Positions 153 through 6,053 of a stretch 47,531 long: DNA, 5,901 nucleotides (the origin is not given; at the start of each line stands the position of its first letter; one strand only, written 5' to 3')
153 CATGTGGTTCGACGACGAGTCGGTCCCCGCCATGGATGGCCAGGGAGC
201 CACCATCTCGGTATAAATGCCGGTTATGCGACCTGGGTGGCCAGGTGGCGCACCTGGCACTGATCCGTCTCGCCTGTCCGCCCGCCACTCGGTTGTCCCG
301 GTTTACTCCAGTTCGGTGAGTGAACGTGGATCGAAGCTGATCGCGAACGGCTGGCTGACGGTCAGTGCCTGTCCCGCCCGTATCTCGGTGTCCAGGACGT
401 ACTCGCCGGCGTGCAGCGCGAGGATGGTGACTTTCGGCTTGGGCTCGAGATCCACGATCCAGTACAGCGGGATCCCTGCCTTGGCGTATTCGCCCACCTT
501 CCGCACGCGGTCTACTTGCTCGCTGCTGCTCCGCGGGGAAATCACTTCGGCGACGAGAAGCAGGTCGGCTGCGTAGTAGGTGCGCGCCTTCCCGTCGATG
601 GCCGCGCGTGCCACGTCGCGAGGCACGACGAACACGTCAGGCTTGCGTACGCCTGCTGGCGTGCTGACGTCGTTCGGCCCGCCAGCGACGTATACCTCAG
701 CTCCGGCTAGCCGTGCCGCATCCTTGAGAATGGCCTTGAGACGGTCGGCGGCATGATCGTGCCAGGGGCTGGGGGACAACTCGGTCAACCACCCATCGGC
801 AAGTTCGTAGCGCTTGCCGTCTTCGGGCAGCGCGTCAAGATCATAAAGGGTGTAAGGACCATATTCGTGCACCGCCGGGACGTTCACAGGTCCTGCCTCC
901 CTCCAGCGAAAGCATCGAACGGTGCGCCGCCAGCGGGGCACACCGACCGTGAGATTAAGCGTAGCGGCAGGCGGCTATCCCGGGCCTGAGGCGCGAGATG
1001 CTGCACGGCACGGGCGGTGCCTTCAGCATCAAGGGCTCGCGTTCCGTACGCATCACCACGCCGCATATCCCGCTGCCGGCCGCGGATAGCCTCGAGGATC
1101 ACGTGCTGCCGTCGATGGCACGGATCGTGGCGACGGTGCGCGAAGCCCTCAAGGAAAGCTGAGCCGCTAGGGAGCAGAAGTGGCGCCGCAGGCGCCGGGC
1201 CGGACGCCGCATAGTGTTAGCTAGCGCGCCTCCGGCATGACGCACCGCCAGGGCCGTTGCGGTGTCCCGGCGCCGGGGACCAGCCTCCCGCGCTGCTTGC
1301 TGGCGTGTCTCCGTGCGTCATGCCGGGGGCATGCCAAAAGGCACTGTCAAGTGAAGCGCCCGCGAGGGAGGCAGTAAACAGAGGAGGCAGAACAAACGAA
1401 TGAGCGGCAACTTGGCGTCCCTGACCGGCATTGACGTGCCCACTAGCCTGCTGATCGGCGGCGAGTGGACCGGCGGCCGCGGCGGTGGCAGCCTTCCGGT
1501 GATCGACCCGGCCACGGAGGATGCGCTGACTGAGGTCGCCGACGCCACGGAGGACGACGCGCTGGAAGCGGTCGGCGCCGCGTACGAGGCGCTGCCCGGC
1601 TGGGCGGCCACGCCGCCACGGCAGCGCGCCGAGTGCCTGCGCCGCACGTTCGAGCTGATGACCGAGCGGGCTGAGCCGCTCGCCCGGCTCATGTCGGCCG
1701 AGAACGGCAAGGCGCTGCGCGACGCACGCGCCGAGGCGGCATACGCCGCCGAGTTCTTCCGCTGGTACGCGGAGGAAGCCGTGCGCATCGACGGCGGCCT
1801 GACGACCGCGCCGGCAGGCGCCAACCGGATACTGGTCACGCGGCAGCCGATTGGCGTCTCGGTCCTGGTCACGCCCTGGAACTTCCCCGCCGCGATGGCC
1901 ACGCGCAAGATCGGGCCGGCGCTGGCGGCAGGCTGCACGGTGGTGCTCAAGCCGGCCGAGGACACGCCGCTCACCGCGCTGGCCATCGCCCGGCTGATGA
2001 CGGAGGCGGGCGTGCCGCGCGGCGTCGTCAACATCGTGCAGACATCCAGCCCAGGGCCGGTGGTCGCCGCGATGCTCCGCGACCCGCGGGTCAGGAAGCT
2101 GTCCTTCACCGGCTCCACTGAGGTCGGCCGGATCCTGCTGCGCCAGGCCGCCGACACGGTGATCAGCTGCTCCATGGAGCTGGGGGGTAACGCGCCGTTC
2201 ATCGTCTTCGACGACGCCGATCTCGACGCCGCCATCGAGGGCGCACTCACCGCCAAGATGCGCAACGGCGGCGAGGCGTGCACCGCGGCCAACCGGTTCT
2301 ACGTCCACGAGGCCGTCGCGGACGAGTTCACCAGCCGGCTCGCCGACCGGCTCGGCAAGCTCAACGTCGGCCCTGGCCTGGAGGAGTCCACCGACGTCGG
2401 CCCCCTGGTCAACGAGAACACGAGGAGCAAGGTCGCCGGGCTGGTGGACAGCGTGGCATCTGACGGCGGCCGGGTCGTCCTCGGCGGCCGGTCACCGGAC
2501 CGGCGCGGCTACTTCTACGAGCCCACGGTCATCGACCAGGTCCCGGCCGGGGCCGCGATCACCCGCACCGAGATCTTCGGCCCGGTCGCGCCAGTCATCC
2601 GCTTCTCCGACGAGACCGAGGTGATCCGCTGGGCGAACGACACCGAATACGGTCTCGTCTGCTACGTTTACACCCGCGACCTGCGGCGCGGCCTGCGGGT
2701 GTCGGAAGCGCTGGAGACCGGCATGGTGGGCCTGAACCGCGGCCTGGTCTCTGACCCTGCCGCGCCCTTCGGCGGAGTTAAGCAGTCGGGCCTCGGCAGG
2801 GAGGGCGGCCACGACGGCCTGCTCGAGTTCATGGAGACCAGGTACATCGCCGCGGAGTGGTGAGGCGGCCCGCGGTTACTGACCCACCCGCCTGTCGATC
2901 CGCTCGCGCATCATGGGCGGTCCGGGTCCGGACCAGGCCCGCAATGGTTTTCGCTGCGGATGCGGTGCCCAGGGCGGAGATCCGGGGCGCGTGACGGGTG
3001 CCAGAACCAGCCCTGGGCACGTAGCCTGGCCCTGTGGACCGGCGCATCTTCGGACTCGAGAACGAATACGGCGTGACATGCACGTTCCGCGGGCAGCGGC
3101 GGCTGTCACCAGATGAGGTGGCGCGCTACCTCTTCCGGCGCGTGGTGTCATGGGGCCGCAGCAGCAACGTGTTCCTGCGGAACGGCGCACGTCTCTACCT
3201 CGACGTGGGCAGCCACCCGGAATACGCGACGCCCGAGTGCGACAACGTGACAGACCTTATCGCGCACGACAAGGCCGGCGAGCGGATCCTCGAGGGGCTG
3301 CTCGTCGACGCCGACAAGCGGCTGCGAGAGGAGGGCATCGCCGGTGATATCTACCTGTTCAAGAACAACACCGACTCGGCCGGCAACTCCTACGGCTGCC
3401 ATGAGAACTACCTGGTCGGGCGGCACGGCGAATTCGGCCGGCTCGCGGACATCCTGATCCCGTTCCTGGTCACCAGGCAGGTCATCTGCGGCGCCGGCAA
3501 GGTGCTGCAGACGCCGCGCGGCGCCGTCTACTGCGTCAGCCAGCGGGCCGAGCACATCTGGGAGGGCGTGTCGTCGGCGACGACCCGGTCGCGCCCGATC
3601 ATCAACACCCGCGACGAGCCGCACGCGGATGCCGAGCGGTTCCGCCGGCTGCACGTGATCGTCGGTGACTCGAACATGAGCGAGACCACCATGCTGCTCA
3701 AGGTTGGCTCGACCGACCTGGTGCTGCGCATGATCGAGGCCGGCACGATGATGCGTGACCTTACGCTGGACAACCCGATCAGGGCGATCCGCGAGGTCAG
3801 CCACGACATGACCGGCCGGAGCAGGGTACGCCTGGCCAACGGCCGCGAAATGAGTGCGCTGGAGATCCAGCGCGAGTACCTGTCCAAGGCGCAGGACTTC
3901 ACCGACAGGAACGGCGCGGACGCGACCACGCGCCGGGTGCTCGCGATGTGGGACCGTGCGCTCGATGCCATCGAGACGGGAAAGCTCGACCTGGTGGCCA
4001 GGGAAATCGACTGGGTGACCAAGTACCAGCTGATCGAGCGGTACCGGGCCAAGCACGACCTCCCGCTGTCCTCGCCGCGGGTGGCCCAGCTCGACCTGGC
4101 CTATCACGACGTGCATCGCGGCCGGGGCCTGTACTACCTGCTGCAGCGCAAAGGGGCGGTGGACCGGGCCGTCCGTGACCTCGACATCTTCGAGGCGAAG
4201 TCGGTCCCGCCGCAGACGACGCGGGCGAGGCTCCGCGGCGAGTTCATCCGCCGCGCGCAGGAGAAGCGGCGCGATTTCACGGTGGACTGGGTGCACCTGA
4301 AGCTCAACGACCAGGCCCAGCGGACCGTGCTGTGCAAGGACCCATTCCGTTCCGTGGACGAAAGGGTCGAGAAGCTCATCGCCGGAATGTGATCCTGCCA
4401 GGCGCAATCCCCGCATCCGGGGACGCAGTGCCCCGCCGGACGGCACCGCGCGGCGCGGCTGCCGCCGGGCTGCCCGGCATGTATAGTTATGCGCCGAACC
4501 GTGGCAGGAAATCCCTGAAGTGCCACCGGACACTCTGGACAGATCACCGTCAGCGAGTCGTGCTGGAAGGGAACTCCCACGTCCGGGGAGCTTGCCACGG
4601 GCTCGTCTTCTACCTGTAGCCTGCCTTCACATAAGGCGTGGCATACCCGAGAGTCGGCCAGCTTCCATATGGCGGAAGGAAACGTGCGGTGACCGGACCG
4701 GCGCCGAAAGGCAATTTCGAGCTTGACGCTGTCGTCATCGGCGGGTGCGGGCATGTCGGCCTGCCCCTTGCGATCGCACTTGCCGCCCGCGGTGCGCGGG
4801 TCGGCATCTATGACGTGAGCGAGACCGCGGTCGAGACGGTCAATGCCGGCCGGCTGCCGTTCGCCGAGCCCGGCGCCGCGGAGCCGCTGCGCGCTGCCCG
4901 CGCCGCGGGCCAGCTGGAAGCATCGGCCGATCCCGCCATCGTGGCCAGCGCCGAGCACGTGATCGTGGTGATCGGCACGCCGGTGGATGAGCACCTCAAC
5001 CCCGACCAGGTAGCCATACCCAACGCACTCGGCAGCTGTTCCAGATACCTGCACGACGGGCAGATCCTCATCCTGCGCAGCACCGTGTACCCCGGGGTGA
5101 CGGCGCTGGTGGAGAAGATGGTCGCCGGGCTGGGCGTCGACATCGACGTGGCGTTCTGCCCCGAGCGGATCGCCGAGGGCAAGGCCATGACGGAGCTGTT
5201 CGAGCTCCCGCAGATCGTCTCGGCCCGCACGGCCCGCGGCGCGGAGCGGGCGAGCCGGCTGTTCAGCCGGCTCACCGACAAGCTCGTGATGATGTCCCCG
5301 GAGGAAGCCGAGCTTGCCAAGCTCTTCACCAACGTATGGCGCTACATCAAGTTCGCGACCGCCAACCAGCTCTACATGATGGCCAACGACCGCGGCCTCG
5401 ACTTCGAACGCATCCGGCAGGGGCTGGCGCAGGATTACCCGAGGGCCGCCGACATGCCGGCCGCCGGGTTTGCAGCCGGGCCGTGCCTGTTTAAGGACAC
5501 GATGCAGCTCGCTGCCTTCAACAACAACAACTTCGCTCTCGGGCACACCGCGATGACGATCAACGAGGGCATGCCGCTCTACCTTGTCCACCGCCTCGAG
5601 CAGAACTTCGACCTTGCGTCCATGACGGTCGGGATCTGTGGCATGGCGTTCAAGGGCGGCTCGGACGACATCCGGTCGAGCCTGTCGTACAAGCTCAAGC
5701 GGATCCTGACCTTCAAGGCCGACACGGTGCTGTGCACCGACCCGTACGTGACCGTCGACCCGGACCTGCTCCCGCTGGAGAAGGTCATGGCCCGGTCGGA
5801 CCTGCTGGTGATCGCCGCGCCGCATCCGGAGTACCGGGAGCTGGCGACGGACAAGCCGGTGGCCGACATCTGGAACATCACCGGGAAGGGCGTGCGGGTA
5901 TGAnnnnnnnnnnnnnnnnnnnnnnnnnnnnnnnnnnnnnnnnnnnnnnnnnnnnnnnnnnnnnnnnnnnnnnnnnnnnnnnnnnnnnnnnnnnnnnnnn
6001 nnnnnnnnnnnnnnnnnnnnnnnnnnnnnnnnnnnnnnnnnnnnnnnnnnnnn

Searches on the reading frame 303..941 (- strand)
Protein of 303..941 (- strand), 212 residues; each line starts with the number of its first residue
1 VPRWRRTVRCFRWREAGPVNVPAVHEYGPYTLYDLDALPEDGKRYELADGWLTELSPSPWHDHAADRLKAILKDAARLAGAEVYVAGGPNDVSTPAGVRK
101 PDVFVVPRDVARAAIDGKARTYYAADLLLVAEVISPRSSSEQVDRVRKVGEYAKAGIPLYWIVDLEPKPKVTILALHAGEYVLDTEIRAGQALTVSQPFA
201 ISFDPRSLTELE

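Call 15: search_protein_families(library=pfam, proteins=[window:303-941:-], max_evalue=0.001)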
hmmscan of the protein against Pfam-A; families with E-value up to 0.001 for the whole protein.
window:303-941:- (212 aa): 1 family
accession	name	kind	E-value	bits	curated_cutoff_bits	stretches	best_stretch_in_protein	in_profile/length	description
PF05685.18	Uma2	-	1.4e-24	86.9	27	1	34-200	3-165/172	Putative restriction endonuclease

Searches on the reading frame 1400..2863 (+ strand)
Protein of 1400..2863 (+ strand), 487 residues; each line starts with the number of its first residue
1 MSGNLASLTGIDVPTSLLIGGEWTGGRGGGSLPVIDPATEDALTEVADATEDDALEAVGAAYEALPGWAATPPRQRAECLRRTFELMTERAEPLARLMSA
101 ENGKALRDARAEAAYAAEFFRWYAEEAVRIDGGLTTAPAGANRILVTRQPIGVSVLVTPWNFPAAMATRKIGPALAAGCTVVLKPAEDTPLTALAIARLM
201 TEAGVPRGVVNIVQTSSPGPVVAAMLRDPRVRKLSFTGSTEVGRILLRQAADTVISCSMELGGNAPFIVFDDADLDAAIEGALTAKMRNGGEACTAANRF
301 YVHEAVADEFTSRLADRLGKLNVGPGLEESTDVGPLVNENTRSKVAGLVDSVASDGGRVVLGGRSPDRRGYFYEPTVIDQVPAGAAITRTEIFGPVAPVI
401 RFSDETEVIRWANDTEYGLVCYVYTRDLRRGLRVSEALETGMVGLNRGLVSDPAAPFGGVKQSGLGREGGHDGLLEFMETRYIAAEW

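Call 15: search_protein_families(library=pfam, proteins=[window:1400-2863:+], max_evalue=0.001)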
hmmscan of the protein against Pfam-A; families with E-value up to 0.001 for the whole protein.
window:1400-2863:+ (487 aa): 1 family
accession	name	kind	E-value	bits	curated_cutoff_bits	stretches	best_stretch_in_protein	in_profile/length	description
PF00171.27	Aldedh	-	2.2e-165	551.1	23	1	23-482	1-460/461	Aldehyde dehydrogenase family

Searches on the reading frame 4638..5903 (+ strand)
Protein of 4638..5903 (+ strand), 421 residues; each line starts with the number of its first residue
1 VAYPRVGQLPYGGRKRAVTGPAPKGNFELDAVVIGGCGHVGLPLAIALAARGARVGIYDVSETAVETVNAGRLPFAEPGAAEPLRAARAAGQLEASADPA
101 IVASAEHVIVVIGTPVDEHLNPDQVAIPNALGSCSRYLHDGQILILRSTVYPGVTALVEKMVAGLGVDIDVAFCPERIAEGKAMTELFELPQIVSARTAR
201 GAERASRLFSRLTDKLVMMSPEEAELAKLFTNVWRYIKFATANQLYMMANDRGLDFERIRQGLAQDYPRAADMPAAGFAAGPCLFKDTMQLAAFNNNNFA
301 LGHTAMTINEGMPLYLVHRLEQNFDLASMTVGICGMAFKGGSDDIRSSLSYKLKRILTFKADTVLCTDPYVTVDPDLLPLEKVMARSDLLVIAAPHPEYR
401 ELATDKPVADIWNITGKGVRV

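Call 3: search_protein_families(library=pfam, proteins=[window:4638-5903:+], max_evalue=1)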
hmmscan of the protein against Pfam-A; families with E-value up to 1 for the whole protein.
window:4638-5903:+ (421 aa): 9 families
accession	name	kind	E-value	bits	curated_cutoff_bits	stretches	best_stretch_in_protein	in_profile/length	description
PF03721.20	UDPG_MGDP_dh_N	-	1.2e-31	110.2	27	1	32-199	3-177/187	UDP-glucose/GDP-mannose dehydrogenase family, NAD binding domain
PF03720.21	UDPG_MGDP_dh_C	-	9.4e-12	45.7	30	1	332-415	1-101/103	UDP-glucose/GDP-mannose dehydrogenase family, UDP binding domain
PF00984.24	UDPG_MGDP_dh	-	1.3e-10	41.7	25.4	1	222-309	1-92/94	UDP-glucose/GDP-mannose dehydrogenase family, central domain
PF03446.21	NAD_binding_2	-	0.0016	18.9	21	1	36-164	6-109/161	NAD binding domain of 6-phosphogluconate dehydrogenase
PF02826.25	2-Hacid_dh_C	-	0.0097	15.7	25.1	0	31-68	38-75/178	D-isomer specific 2-hydroxyacid dehydrogenase, NAD binding domain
PF02737.24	3HCDH_N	-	0.04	14.3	22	1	33-108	3-82/180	3-hydroxyacyl-CoA dehydrogenase, NAD binding domain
PF01210.29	NAD_Gly3P_dh_N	-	0.093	13.1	23.1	0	33-72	3-42/158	NAD-dependent glycerol-3-phosphate dehydrogenase N-terminus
PF10727.15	Rossmann-like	-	0.13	12.5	23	0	375-404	61-90/131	Rossmann-like domain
PF02882.25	THF_DHG_CYH_C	-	0.15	11.8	27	0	30-61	38-69/160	Tetrahydrofolate dehydrogenase/cyclohydrolase, NAD(P)-binding domain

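Call 4: search_protein_families(library=ncbifam, proteins=[window:4638-5903:+], max_evalue=1)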
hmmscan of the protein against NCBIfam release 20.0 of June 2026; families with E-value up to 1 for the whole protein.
window:4638-5903:+ (421 aa): 38 families (the best 25 are shown)
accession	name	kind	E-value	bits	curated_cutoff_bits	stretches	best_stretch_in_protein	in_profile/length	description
TIGR03026.1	NDP-sugDHase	subfamily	9.4e-77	258.5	189.8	1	32-405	3-397/413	nucleotide sugar dehydrogenase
NF040825.1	UDPMaNacDH_Arch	equivalog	2.8e-51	174.7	750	1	33-405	4-383/418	UDP-N-acetyl-D-mannosamine dehydrogenase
NF008286.0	PRK11064.1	equivalog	6.8e-45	153.4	459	1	30-419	4-418/420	UDP-N-acetyl-D-mannosamine dehydrogenase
NF041297.1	UDPGDh_AglM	equivalog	8.1e-34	117.3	670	1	32-371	3-359/429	UDP-glucose 6-dehydrogenase AglM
NF047673.2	TeichurnBiosyTuaD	equivalog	4.6e-31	108.4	700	1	32-371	4-353/439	UDP-glucose 6-dehydrogenase TuaD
NF011729.0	PRK15182.1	equivalog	1.6e-15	56.9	592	1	32-371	9-357/425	Vi polysaccharide biosynthesis UDP-N-acetylglucosamine C-6 dehydrogenase TviB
NF011631.0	PRK15057.1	equivalog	4.4e-13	49.1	757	1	32-369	3-337/388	UDP-glucose 6-dehydrogenase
NF004783.0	PRK06129.1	equivalog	0.0059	16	347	1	31-70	4-43/315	3-hydroxyacyl-CoA dehydrogenase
NF006143.0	PRK08293.1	equivalog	0.007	15.7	312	1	29-68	4-43/291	3-hydroxyacyl-CoA dehydrogenase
TIGR03206.1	benzo_BadH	equivalog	0.014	14.7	431.2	1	31-85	6-58/250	2-hydroxycyclohexanecarboxyl-CoA dehydrogenase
NF004198.0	PRK05653.1-3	equivalog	0.018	14.5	296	1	30-68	9-47/248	3-oxoacyl-ACP reductase FabG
TIGR03911.1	pyrrolys_PylD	equivalog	0.026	13.6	150.05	1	31-68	147-184/266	3-methylornithyl-N6-L-lysine dehydrogenase PylD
NF006002.0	PRK08132.1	subfamily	0.031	12.6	416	1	30-62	26-58/552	FAD-dependent oxidoreductase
NF004825.0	PRK06181.1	equivalog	0.032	13.5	215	1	31-69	8-47/268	SDR family oxidoreductase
NF005111.0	PRK06545.2-3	equivalog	0.037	13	344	1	31-67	15-51/371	prephenate dehydrogenase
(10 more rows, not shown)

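Call 51: search_solved_structures(query=window:4638-5903:+, max_evalue=1e-10)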
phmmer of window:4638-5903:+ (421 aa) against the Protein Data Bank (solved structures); distinct sequences matched with E-value up to 1e-10: 30.
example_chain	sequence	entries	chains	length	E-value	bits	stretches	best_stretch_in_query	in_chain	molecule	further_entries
4r16_A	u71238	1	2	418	5.5e-43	150.4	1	33-402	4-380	418aa long hypothetical UDP-N-acetyl-D-mannosaminuronic acid dehydrogenase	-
3vtf_A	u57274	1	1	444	6e-40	140.4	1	19-371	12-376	UDP-glucose 6-dehydrogenase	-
3ojl_A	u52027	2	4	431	1.2e-38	136.2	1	33-403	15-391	Cap5O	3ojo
4xr9_A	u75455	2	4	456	4.1e-36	127.8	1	31-348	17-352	CalS8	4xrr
3g79_A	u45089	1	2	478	1.2e-28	103.3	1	32-405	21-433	NDP-N-acetyl-D-galactosaminuronic acid dehydrogenase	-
1mfz_A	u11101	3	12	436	3.9e-26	94.9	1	33-360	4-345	GDP-mannose 6-dehydrogenase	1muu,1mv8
2y0e_A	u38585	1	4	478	6.2e-25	91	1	33-370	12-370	UDP-GLUCOSE DEHYDROGENASE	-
2y0d_A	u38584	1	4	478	1.6e-24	89.6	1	33-370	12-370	UDP-GLUCOSE DEHYDROGENASE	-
2y0c_A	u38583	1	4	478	1.6e-24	89.6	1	33-370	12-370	UDP-GLUCOSE DEHYDROGENASE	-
3gg2_A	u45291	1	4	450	4.1e-23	85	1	29-357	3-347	Sugar dehydrogenase, UDP-glucose/GDP-mannose dehydrogenase family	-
3phl_A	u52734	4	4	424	3.2e-20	75.4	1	7-372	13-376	UDP-glucose 6-dehydrogenase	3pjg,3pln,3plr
3pid_A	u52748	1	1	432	3.4e-20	75.4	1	7-372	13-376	UDP-glucose 6-dehydrogenase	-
4a7p_A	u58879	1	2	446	4.1e-17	65.2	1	33-370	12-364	UDP-GLUCOSE DEHYDROGENASE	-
1dli_A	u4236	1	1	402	1.9e-15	59.7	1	32-370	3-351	UDP-GLUCOSE DEHYDROGENASE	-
1dlj_A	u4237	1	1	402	4.3e-14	55.3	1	32-370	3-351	UDP-GLUCOSE DEHYDROGENASE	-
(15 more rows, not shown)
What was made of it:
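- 4638..5903 (+): NDP-sugar 6-dehydrogenase (UDP-Glc/GDP-Man dehydrogenase family); proposed first step of donor sugar synthesis. Closest PDB sequences are UDP-ManNAcA dehydrogenase 4r16 and Cap5O (call 51).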
